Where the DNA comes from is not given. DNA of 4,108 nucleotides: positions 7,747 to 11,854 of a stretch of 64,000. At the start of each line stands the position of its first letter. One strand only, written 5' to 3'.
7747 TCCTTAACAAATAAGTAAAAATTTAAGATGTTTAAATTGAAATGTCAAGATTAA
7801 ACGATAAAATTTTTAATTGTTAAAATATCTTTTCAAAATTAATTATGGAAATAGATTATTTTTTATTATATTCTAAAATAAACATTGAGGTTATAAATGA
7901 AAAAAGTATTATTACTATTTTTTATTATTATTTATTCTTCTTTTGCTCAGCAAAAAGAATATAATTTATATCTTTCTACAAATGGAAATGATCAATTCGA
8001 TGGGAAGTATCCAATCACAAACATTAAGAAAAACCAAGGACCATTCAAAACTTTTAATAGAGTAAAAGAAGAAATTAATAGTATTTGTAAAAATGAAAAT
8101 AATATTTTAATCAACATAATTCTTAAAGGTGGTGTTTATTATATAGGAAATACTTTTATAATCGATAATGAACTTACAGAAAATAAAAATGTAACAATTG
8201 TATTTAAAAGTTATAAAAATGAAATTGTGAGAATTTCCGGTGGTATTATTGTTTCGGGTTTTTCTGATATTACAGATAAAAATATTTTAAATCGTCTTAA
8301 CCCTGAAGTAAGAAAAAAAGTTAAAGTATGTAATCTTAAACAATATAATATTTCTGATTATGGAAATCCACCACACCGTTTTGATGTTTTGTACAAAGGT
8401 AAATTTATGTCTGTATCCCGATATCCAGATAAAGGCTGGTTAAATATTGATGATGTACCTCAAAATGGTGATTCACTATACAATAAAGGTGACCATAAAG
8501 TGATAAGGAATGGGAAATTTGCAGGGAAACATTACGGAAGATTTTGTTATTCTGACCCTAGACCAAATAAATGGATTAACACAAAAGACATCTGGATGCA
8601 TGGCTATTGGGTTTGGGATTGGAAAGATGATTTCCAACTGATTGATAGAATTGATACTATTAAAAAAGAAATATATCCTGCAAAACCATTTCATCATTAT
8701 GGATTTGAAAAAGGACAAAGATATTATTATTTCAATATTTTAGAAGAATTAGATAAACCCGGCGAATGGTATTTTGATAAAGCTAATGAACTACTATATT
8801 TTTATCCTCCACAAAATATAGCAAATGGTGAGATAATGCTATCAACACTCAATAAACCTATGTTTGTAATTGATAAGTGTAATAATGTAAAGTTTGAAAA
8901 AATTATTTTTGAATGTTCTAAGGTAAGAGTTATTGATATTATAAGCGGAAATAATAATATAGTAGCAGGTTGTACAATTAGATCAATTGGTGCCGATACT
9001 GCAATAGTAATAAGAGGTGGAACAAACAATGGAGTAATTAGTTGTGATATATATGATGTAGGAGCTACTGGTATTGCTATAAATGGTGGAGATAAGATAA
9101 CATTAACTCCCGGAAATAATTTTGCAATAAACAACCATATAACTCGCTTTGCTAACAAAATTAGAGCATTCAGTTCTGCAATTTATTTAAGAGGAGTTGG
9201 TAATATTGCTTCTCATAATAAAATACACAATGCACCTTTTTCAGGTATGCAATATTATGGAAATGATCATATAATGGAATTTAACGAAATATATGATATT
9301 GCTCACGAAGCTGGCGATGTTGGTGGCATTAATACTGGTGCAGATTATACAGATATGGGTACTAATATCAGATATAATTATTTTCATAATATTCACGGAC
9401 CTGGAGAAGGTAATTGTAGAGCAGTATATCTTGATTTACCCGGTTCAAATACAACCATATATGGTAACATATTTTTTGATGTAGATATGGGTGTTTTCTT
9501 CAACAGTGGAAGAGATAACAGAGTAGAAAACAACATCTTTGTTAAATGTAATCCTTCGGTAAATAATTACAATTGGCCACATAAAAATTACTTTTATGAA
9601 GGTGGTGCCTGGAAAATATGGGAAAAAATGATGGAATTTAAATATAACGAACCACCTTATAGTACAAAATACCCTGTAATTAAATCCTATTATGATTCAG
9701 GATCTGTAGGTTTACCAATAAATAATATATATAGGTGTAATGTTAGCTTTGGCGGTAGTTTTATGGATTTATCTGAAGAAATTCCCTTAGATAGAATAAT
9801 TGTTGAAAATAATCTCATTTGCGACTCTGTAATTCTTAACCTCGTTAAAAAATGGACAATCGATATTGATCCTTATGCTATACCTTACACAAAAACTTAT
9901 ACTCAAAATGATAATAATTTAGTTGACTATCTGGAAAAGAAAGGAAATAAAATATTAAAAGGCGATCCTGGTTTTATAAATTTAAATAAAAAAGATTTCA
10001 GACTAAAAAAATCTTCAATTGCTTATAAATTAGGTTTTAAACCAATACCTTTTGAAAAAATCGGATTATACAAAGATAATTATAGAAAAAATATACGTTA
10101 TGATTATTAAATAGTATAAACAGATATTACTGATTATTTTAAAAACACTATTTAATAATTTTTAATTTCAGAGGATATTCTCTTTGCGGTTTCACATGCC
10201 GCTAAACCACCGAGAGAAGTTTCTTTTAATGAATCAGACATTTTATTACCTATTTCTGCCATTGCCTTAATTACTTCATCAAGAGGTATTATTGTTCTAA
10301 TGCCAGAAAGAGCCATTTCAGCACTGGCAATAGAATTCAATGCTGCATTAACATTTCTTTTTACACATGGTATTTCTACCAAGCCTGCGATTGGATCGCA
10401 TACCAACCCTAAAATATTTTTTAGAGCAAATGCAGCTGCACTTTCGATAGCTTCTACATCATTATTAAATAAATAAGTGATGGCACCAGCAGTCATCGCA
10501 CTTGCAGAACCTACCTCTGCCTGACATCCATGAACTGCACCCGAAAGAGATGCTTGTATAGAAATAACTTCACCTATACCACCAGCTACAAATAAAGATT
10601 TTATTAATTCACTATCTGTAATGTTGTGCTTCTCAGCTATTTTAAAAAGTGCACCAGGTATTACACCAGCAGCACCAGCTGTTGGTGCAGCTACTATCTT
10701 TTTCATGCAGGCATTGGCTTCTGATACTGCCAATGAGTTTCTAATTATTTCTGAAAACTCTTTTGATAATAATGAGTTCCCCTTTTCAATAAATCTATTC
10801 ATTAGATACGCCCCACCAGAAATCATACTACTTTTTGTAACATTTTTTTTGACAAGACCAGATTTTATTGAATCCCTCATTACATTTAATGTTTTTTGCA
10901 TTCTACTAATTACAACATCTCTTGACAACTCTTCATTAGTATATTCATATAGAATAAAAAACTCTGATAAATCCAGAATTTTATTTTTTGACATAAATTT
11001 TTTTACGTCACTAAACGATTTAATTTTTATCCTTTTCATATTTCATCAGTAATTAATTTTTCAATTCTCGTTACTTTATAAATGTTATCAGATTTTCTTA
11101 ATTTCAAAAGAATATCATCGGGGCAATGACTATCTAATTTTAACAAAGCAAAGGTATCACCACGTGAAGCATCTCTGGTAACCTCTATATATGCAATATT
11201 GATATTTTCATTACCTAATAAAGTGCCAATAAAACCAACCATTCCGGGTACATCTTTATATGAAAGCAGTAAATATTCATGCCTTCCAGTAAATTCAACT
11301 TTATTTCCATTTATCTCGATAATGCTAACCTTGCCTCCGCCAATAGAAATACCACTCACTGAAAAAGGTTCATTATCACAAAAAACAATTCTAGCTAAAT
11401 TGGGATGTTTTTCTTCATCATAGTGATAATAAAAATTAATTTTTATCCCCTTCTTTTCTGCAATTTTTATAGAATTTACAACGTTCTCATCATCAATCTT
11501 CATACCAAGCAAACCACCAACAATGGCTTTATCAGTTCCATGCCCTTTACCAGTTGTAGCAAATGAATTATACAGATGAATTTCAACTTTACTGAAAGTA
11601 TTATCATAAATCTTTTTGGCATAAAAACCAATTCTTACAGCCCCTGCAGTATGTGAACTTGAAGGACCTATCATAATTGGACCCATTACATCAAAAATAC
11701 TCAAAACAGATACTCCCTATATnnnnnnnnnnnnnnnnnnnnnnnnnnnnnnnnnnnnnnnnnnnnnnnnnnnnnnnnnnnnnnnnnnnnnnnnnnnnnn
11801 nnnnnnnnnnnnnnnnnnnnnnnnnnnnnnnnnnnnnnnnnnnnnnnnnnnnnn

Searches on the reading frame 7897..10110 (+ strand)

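Call 10: search_protein_families(library=pfam, proteins=[window:7897-10110:+], max_evalue=0.01)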
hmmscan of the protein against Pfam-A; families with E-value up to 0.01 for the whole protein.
window:7897-10110:+ (737 aa): 1 family
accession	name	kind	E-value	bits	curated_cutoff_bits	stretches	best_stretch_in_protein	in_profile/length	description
PF21231.2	GH141_M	-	0.00048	20.5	27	1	275-304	126-155/156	GH141 insertion domain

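Call 11: search_protein_families(library=ncbifam, proteins=[window:7897-10110:+], max_evalue=0.01)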
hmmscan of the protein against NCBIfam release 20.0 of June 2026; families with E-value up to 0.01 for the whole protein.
window:7897-10110:+ (737 aa): 0 families

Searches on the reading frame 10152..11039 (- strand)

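Call 10: search_protein_families(library=pfam, proteins=[window:10152-11039:-], max_evalue=0.01)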
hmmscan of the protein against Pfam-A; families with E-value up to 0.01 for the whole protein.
window:10152-11039:- (295 aa): 1 family
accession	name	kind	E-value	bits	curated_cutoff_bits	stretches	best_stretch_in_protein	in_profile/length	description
PF03313.21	SDH_alpha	-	7.2e-74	249.2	26.4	1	37-280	20-260/260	Serine dehydratase alpha chain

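Call 11: search_protein_families(library=ncbifam, proteins=[window:10152-11039:-], max_evalue=0.01)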
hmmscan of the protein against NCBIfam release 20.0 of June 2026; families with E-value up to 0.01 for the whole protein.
window:10152-11039:- (295 aa): 4 families
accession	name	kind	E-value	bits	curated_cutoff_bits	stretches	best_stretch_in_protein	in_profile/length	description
TIGR00718.1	sda_alpha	equivalog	5.2e-81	272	243.2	1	17-292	12-286/300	L-serine ammonia-lyase, iron-sulfur-dependent, subunit alpha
TIGR00720.1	sda_mono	equivalog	3.4e-55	187.8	345.1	1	19-281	182-448/450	L-serine ammonia-lyase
NF011614.0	PRK15040.1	equivalog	2e-39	135.9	873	1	45-280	207-448/454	L-serine ammonia-lyase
NF011598.0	PRK15023.1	equivalog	1.6e-34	119.7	942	1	102-280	268-448/454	L-serine ammonia-lyase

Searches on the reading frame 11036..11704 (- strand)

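Call 10: search_protein_families(library=pfam, proteins=[window:11036-11704:-], max_evalue=0.01)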
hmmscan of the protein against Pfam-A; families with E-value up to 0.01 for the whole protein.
window:11036-11704:- (222 aa): 3 families
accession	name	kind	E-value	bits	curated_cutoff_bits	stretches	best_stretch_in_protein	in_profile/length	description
PF03315.21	SDH_beta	-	1.3e-16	61.8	26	1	2-76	1-79/155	Serine dehydratase beta chain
PF19304.4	PGDH_inter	-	4.6e-07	30.4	27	1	24-132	11-119/119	D-3-phosphoglycerate dehydrogenase intervening domain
PF01842.31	ACT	-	6.5e-05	23.1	27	1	145-180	3-38/66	ACT domain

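Call 11: search_protein_families(library=ncbifam, proteins=[window:11036-11704:-], max_evalue=0.01)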
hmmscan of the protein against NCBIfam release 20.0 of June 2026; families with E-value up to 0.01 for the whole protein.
window:11036-11704:- (222 aa): 5 families
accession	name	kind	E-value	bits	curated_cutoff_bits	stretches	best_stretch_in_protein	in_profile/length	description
TIGR00719.1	sda_beta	equivalog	9e-57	192.2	161.2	1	2-179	5-185/208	L-serine ammonia-lyase, iron-sulfur-dependent subunit beta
TIGR01327.1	PGDH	equivalog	2.2e-30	105.9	454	1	22-214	330-523/525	phosphoglycerate dehydrogenase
TIGR00720.1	sda_mono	equivalog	5e-14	52.1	345.1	1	1-77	1-81/450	L-serine ammonia-lyase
NF011614.0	PRK15040.1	equivalog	3.7e-09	36.1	873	1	2-75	3-80/454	L-serine ammonia-lyase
NF011598.0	PRK15023.1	equivalog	6.6e-08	31.9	942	1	2-69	3-74/454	L-serine ammonia-lyase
